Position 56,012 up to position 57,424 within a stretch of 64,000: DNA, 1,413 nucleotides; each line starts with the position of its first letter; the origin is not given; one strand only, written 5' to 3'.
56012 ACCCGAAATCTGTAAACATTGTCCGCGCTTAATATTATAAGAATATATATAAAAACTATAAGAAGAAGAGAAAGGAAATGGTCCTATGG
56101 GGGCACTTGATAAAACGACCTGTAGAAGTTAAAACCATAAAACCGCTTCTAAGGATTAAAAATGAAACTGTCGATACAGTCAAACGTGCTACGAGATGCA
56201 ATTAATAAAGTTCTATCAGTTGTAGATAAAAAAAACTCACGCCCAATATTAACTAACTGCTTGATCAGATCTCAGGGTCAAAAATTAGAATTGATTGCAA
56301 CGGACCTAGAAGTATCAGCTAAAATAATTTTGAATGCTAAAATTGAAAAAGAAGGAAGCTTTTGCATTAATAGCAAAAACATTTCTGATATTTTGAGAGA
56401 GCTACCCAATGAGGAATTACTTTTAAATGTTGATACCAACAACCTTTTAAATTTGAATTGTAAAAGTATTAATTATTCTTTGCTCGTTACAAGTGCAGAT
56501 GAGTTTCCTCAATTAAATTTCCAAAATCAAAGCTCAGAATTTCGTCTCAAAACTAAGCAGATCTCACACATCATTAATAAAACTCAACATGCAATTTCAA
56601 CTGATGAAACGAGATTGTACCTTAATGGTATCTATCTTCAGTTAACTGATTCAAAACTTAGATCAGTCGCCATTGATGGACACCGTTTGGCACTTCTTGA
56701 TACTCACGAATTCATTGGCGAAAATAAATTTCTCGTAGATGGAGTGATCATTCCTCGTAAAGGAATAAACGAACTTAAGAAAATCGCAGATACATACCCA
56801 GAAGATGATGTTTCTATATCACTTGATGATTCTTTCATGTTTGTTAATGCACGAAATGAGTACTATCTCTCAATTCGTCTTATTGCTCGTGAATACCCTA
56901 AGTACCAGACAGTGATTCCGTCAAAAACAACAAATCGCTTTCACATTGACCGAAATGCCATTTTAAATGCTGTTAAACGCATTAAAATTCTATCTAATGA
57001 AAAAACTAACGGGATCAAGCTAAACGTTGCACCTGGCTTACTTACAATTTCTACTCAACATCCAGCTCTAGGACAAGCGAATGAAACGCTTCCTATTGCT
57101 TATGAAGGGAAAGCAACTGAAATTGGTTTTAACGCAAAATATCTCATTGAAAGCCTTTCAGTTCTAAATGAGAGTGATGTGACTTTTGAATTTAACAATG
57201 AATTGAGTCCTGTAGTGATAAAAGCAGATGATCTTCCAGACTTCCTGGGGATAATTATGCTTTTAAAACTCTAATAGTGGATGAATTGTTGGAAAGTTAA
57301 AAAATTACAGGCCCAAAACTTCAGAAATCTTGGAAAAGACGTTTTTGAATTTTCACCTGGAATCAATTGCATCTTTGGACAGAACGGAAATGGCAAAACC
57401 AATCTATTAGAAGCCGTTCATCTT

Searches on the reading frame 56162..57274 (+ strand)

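Call 8: search_protein_families(library=pfam, proteins=[window:56162-57274:+])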
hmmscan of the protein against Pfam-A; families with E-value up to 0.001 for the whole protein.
window:56162-57274:+ (370 aa): 3 families
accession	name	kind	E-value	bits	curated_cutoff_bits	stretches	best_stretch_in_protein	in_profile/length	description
PF00712.24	DNA_pol3_beta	-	6.2e-33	113.9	24.4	1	1-118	1-119/120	DNA polymerase III beta subunit, N-terminal domain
PF02767.21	DNA_pol3_beta_2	-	2.2e-27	96.1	27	2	129-247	2-116/116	DNA polymerase III beta subunit, central domain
PF02768.20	DNA_pol3_beta_3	-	1.5e-25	89.8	27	1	250-361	2-113/121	DNA polymerase III beta subunit, C-terminal domain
